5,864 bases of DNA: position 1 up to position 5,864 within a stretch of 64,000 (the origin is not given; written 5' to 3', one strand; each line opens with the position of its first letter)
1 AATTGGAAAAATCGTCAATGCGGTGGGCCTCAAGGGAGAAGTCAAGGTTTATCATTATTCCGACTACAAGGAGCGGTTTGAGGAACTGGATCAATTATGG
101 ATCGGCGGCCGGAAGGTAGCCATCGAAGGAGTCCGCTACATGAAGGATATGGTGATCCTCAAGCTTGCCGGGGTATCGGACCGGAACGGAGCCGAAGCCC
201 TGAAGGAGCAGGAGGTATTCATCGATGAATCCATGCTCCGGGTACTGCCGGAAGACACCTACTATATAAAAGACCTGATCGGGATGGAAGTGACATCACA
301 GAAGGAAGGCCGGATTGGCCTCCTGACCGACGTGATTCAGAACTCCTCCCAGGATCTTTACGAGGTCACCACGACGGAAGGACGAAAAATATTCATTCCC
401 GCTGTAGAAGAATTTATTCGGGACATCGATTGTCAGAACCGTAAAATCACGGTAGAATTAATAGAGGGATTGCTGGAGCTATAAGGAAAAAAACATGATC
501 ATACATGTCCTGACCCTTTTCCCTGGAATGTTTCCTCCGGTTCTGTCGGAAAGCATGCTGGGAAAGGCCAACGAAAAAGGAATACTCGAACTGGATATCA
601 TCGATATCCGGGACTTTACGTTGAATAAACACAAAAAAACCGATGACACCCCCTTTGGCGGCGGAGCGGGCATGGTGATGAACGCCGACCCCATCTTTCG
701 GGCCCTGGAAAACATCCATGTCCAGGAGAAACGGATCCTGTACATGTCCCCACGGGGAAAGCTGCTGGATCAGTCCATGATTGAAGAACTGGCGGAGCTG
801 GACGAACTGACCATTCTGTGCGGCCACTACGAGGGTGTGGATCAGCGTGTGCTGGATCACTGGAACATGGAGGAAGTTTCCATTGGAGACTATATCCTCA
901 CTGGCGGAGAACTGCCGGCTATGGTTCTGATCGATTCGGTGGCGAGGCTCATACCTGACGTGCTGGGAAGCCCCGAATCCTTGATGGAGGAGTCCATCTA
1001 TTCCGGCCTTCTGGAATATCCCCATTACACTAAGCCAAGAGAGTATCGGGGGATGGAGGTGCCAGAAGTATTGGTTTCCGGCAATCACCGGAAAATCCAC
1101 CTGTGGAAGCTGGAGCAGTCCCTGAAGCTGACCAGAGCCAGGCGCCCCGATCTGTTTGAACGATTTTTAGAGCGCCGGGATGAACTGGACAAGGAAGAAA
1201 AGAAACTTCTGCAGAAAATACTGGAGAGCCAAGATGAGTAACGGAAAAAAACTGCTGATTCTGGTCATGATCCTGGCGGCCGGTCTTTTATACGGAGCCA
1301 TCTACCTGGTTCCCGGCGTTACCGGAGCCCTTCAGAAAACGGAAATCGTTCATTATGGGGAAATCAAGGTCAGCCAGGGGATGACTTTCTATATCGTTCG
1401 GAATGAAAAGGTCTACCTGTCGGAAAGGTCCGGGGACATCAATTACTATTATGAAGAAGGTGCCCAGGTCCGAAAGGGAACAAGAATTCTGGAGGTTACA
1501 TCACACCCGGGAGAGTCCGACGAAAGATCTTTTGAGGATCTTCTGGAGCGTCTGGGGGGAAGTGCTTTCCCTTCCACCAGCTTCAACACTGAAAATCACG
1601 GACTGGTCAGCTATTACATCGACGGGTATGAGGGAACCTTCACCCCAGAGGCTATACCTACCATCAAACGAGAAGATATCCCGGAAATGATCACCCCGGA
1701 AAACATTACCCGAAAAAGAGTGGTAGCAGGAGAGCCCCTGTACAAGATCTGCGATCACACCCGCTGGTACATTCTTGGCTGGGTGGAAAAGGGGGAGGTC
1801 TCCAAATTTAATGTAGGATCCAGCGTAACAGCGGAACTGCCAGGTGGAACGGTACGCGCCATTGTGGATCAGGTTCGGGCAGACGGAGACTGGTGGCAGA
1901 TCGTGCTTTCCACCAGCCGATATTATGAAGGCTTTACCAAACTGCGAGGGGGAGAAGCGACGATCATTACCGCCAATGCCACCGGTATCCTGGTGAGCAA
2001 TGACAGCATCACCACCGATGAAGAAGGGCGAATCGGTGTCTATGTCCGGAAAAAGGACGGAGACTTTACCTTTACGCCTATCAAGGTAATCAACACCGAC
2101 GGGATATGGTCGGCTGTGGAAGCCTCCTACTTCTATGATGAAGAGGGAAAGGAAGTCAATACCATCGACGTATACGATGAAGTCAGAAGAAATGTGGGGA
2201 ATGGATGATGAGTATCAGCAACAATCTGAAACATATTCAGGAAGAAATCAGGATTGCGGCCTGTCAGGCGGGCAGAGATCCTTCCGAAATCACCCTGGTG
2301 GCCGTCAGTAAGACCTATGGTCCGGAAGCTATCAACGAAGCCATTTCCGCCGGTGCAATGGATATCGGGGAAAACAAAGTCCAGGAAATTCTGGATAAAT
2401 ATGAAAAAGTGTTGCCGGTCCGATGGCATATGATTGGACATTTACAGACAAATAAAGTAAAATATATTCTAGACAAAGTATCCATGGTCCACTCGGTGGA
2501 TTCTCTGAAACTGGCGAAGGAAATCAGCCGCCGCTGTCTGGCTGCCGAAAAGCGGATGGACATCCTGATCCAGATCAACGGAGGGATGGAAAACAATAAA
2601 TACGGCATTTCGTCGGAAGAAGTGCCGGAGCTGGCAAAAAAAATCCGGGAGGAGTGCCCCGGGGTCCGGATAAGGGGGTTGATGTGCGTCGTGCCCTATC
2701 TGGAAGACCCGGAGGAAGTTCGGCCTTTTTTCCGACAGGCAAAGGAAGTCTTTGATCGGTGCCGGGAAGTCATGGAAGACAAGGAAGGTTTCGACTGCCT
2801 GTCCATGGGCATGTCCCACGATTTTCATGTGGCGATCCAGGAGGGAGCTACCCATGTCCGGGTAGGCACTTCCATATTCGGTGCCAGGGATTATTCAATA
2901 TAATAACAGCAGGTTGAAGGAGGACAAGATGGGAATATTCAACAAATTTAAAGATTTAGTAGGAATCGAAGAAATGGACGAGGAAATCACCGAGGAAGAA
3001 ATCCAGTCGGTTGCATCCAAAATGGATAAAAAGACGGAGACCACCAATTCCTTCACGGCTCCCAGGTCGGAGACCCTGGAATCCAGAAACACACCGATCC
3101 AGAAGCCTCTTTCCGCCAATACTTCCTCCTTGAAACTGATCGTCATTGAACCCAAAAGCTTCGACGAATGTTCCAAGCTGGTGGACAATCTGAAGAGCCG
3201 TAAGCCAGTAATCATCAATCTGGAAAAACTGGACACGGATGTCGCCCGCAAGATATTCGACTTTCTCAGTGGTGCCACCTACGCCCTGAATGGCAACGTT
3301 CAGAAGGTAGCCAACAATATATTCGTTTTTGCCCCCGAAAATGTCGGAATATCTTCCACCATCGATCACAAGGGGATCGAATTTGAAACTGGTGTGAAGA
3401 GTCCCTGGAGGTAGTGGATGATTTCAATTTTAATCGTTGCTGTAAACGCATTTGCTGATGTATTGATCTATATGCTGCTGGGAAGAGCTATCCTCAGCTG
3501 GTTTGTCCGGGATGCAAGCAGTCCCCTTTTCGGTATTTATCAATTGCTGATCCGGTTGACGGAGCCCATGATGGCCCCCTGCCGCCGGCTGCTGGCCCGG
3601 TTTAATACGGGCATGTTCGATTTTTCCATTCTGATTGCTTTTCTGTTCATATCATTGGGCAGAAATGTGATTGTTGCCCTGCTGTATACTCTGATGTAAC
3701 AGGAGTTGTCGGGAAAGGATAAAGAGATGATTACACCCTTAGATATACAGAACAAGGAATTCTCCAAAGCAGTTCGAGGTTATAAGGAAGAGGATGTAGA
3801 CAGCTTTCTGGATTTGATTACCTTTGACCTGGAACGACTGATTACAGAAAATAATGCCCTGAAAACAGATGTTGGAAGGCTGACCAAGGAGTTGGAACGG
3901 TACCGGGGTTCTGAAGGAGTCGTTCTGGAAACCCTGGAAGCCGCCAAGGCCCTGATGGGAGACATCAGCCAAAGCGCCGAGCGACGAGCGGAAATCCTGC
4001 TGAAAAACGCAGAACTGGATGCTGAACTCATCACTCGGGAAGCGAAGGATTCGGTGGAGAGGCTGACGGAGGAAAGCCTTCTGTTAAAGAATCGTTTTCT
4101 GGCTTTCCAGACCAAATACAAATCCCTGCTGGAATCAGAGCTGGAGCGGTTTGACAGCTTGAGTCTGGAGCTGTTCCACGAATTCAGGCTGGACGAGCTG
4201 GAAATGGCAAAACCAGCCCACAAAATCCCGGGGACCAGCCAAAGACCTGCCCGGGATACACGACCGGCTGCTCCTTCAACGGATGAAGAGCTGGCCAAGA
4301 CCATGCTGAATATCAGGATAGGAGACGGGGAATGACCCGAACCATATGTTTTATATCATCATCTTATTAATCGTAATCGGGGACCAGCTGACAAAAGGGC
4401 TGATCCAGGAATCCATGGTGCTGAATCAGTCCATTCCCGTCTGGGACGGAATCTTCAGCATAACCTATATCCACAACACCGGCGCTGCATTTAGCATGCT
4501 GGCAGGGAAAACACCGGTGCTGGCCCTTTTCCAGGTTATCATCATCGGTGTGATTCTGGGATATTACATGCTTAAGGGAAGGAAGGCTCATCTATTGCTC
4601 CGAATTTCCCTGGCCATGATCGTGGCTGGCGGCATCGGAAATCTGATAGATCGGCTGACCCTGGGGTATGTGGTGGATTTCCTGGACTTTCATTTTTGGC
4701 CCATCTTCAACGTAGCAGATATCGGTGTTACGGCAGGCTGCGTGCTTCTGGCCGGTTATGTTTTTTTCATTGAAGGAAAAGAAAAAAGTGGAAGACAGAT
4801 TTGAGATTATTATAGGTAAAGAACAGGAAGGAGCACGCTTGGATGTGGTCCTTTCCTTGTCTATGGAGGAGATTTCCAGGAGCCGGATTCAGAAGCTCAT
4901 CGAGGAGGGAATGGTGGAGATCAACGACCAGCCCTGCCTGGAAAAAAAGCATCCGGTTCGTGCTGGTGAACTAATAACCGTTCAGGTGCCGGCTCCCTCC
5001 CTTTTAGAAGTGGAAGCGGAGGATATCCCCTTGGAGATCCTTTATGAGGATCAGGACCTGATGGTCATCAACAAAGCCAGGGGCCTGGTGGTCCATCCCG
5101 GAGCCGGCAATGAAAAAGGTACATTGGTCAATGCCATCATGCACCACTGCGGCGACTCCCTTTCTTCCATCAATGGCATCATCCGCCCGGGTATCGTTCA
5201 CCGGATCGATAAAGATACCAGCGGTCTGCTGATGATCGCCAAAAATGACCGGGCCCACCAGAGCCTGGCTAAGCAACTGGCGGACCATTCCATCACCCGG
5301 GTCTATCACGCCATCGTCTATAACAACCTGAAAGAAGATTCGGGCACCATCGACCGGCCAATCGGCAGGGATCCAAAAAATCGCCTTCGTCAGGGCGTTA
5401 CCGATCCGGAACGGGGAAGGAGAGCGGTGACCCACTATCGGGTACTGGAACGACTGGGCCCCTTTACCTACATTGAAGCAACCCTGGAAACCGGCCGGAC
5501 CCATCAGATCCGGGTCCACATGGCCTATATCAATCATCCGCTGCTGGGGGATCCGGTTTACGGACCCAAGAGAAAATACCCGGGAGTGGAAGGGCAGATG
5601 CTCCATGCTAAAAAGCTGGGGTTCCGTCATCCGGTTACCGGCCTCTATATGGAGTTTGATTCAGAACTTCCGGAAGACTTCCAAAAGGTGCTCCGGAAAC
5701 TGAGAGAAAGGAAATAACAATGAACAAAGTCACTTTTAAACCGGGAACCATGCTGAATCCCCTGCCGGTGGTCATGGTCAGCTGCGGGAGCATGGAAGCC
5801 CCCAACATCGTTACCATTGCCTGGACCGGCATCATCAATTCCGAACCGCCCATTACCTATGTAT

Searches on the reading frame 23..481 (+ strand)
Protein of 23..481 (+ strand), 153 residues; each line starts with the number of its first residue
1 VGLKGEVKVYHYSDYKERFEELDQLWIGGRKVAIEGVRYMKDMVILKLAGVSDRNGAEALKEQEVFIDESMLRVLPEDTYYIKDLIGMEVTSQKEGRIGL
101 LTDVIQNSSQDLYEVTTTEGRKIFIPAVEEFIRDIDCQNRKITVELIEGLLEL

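Call 51: search_protein_families(library=pfam, proteins=[window:23-481:+], max_evalue=0.01)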
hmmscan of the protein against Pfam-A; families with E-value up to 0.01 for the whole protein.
window:23-481:+ (153 aa): 3 families
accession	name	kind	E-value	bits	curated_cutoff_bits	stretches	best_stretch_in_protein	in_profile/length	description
PF24986.1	PRC_RimM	-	1.4e-17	63.6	27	1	83-150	2-69/69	RimM PRC barrel domain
PF01782.24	RimM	-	3.5e-17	62.9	23.5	1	2-70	10-83/84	RimM N-terminal domain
PF05239.21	PRC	-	5.7e-10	39.5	21.2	1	77-150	1-77/78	PRC-barrel domain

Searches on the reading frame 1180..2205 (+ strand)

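Call 39: search_protein_families(library=pfam, proteins=[window:1180-2205:+], max_evalue=0.00001)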
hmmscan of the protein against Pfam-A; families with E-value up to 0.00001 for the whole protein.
window:1180-2205:+ (342 aa): 1 family
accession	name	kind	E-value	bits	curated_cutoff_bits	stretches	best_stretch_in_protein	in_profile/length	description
PF12700.13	HlyD_2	-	1.6e-45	156.1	25.1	2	136-335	206-403/416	HlyD family secretion protein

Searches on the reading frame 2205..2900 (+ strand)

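Call 39: search_protein_families(library=pfam, proteins=[window:2205-2900:+], max_evalue=0.00001)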
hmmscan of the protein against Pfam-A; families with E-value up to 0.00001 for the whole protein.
window:2205-2900:+ (232 aa): 1 family
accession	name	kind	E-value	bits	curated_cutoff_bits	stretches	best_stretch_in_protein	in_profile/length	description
PF01168.26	Ala_racemase_N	-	2.1e-25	90.2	24.1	1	7-228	2-219/220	Alanine racemase, N-terminal domain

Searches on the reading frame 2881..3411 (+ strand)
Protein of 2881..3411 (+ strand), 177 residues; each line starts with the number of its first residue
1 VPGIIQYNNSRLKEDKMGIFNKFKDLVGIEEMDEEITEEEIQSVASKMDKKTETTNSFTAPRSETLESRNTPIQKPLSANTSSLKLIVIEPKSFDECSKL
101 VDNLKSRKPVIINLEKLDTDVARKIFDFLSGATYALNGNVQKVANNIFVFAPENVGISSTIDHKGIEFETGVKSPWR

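Call 39: search_protein_families(library=pfam, proteins=[window:2881-3411:+], max_evalue=0.00001)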
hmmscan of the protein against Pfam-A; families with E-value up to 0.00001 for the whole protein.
window:2881-3411:+ (177 aa): 1 family
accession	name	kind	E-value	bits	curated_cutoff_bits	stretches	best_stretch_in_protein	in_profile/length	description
PF04472.17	SepF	-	3.9e-28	97.9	27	1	87-157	2-72/72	Cell division protein SepF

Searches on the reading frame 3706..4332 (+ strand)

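Call 39: search_protein_families(library=pfam, proteins=[window:3706-4332:+], max_evalue=0.00001)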
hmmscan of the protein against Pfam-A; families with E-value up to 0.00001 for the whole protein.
window:3706-4332:+ (209 aa): 1 family
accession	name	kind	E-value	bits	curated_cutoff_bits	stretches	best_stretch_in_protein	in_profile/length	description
PF05103.18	DivIVA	-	2e-31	109.1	28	1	9-139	1-131/131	DivIVA protein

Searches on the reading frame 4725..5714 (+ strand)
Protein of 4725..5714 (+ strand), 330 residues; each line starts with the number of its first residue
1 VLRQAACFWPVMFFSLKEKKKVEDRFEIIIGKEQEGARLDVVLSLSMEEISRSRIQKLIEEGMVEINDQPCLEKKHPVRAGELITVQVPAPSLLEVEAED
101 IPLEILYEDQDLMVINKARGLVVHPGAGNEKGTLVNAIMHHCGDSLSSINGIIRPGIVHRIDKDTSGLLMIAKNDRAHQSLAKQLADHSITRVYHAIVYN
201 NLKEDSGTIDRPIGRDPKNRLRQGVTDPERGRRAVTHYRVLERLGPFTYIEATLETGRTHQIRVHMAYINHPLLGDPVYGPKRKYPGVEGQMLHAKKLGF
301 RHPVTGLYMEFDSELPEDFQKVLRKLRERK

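Call 39: search_protein_families(library=pfam, proteins=[window:4725-5714:+], max_evalue=0.00001)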
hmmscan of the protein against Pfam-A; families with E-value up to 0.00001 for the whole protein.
window:4725-5714:+ (330 aa): 2 families
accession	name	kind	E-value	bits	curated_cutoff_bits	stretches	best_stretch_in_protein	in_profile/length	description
PF00849.27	PseudoU_synth_2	-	2.2e-32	112.8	26.8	1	111-267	1-151/152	RNA pseudouridylate synthase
PF01479.30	S4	-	2.3e-07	30.9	22.8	1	38-84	2-48/48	S4 domain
